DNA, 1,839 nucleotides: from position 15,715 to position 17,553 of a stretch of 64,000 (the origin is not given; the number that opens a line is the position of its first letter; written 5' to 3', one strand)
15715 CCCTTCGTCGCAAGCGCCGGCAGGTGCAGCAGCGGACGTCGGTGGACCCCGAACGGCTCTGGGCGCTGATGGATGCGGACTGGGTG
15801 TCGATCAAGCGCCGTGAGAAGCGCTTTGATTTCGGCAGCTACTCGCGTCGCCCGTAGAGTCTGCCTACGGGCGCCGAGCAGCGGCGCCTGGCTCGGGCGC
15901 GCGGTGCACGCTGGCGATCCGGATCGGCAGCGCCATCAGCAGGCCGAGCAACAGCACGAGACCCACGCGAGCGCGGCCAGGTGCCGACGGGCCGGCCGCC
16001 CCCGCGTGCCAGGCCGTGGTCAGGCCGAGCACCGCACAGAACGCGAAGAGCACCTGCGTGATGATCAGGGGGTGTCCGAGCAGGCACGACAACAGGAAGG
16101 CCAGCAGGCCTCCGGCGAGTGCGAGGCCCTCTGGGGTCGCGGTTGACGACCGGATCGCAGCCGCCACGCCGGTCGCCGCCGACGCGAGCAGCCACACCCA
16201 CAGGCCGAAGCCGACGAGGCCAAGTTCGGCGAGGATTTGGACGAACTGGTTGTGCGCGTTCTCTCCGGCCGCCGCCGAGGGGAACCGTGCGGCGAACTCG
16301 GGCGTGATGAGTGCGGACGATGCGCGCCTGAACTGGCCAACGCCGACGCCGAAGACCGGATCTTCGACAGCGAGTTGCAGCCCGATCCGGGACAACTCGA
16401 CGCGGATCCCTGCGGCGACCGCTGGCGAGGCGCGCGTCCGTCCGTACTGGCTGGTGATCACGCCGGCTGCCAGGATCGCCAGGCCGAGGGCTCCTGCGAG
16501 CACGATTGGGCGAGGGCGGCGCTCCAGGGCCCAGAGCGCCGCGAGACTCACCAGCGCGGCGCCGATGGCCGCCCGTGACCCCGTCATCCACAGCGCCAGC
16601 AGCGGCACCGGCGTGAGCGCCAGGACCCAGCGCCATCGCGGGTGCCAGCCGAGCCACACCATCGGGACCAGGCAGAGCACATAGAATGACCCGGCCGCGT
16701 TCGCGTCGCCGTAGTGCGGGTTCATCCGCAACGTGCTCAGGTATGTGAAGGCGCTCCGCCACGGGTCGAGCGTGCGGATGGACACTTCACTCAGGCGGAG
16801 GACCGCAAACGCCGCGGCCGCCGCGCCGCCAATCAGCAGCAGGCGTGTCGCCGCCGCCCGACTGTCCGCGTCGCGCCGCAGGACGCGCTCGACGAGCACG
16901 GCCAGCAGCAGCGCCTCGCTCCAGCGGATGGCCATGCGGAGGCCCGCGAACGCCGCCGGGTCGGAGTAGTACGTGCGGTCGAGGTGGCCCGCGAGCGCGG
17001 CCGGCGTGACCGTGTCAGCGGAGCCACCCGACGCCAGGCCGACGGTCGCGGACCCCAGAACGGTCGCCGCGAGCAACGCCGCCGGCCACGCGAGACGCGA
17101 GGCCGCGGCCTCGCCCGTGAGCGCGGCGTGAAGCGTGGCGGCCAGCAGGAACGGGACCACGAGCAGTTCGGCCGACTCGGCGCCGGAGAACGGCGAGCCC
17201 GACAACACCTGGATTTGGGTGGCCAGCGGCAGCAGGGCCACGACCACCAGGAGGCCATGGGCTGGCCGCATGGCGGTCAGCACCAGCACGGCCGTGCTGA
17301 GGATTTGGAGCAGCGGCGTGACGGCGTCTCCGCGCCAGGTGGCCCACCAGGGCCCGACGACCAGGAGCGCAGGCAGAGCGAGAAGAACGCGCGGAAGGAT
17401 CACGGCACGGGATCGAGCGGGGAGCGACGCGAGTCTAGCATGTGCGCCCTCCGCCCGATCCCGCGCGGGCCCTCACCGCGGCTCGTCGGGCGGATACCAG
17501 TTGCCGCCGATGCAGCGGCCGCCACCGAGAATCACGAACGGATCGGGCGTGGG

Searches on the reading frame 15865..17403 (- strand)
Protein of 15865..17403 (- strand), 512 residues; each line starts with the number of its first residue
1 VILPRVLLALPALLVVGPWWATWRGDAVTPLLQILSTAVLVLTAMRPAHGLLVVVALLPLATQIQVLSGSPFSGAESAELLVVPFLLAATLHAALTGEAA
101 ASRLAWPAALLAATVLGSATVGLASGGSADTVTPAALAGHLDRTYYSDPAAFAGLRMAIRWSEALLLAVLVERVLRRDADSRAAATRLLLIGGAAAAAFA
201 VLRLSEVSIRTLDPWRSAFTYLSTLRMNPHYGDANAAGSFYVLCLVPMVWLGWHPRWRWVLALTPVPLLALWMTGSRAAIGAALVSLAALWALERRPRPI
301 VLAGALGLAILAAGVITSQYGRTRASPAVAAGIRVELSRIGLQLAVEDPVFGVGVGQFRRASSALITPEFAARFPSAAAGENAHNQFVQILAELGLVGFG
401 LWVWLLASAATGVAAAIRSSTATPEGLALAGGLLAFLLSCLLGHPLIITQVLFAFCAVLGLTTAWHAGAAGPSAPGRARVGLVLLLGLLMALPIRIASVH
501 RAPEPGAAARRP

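Call 20: search_protein_families(library=pfam, proteins=[window:15865-17403:-], max_evalue=0.001)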
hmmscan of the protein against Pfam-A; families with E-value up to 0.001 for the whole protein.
window:15865-17403:- (512 aa): 1 family
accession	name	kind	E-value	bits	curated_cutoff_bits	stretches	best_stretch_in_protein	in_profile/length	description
PF04932.20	Wzy_C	-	8.8e-16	58.5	31.7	1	268-403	7-149/149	O-Antigen ligase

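Call 72: search_protein_families(library=ncbifam, proteins=[window:15865-17403:-], max_evalue=0.001)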
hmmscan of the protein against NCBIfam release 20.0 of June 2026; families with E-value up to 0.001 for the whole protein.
window:15865-17403:- (512 aa): 1 family
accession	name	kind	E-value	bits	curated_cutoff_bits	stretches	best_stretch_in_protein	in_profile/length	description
TIGR03097.1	PEP_O_lig_1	hypoth_equivalog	2.9e-07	29.7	188.1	1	268-425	205-360/408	putative O-glycosylation ligase, exosortase A system-associated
